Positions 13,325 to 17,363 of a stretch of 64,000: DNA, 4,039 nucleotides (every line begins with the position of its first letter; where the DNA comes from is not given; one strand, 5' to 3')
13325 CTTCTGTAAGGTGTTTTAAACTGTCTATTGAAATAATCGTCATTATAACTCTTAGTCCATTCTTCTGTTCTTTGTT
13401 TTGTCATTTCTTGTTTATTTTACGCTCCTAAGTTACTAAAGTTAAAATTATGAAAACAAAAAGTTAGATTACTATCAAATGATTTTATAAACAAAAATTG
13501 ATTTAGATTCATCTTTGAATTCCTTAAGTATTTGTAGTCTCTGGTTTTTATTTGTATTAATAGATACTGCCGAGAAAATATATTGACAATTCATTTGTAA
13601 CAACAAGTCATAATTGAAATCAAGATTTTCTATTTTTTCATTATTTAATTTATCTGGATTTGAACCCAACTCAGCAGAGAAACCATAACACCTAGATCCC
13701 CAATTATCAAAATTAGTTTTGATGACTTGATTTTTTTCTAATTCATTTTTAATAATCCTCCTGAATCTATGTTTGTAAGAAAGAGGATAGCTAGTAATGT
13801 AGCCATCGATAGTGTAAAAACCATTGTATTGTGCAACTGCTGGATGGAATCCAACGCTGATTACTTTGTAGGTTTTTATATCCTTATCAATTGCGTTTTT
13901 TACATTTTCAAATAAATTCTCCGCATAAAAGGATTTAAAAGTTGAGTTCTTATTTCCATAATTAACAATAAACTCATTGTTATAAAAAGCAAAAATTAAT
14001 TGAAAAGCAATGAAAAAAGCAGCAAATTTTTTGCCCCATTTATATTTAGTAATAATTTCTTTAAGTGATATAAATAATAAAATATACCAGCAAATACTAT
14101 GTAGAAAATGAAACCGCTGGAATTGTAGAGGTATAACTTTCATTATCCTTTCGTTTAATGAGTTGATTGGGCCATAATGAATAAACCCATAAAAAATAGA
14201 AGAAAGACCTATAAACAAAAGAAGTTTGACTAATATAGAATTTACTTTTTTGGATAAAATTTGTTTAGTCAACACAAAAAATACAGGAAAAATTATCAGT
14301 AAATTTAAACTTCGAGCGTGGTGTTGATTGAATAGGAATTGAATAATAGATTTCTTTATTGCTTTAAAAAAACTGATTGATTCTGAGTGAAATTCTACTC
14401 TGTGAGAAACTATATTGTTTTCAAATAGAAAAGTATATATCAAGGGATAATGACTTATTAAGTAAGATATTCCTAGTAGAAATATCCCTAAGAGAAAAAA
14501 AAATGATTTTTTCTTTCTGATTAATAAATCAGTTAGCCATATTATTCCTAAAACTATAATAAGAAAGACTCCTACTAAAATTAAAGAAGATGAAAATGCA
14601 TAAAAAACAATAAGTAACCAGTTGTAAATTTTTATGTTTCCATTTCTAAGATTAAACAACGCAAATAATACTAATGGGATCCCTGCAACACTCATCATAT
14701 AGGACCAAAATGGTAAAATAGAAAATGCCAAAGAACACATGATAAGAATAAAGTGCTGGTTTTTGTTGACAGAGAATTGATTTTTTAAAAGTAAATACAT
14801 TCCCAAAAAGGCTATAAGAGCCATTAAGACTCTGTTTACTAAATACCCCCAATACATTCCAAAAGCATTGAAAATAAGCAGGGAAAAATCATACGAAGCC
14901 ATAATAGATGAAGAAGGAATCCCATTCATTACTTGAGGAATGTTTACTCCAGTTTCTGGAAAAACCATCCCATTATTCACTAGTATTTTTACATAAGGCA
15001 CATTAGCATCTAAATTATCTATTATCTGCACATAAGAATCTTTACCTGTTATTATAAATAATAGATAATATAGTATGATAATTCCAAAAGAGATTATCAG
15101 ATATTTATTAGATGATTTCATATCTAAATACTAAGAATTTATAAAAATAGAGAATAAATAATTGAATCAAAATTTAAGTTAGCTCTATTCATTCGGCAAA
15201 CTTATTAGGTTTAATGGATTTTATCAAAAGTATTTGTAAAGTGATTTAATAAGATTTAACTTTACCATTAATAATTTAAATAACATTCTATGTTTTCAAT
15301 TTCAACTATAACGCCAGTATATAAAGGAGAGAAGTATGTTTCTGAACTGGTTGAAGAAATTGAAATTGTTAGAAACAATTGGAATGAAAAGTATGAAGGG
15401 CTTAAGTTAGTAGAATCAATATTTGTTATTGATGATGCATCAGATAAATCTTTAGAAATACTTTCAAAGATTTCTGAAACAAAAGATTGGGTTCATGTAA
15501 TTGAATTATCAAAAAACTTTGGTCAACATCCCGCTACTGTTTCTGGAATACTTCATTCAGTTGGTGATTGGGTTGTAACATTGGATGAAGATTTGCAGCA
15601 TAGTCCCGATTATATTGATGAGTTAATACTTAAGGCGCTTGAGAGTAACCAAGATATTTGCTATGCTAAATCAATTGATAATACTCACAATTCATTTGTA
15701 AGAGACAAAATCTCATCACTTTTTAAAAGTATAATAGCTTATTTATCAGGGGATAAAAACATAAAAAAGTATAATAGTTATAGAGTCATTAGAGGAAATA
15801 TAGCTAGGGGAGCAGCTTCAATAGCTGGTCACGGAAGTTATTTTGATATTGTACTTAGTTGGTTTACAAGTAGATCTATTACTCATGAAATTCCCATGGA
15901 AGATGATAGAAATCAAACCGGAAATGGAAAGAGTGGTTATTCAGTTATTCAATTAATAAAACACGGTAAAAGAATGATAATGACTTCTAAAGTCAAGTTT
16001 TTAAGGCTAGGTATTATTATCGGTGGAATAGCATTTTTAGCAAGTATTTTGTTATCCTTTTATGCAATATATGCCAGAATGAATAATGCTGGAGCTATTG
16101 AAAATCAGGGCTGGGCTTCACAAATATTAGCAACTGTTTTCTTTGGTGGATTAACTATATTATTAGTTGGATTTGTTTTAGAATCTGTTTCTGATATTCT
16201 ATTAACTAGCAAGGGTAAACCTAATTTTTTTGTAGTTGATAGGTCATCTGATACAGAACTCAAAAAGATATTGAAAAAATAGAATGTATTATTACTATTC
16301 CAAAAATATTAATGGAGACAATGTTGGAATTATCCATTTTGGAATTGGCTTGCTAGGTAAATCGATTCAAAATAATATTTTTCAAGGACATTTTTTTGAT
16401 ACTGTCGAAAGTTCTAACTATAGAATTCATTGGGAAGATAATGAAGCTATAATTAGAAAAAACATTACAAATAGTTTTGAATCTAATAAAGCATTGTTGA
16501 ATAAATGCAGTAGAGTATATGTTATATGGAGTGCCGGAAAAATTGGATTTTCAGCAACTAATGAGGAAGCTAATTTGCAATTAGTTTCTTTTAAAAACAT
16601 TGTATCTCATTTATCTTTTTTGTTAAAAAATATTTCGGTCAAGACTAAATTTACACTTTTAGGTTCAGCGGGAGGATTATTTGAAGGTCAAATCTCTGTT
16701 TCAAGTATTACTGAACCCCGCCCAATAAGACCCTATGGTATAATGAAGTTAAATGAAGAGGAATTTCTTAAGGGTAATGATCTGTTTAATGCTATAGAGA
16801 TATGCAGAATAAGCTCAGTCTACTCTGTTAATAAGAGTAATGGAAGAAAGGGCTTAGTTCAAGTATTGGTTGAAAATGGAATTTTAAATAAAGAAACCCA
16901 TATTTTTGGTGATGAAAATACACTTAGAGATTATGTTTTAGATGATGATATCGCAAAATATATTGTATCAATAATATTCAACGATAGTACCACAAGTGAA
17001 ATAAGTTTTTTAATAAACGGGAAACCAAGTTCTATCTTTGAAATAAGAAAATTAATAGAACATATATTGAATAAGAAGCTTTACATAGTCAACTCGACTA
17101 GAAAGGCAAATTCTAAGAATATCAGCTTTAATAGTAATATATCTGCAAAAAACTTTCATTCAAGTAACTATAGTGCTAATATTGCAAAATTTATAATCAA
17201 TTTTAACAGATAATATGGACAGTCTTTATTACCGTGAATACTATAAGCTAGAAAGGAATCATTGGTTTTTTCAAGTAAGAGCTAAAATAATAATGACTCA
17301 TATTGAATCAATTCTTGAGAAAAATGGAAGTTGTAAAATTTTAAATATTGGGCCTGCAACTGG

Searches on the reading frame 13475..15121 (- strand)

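Call 34: search_protein_families(library=pfam, proteins=[window:13475-15121:-], max_evalue=0.00001)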
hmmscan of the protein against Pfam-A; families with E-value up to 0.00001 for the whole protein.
window:13475-15121:- (548 aa): 1 family
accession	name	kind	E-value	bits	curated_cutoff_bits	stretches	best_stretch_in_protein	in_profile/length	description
PF19510.5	DUF6044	-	3.4e-154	514.8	27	1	2-547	5-563/564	Protein of unknown function (DUF6044)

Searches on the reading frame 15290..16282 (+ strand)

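Call 56: search_protein_families(library=pfam, proteins=[window:15290-16282:+], max_evalue=0.0001)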
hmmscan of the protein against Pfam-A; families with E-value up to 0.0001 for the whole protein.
window:15290-16282:+ (330 aa): 1 family
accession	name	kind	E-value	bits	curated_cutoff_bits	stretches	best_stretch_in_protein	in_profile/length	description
PF00535.33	Glycos_transf_2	-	4.4e-18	66.2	23.3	1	5-144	1-131/168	Glycosyl transferase family 2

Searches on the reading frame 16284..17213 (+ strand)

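Call 56: search_protein_families(library=pfam, proteins=[window:16284-17213:+], max_evalue=0.0001)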
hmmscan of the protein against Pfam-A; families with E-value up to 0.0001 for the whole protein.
window:16284-17213:+ (309 aa): 1 family
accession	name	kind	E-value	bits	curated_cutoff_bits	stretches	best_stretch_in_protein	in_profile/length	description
PF01370.27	Epimerase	-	5.6e-07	29.7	20.9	1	23-233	9-227/240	NAD dependent epimerase/dehydratase family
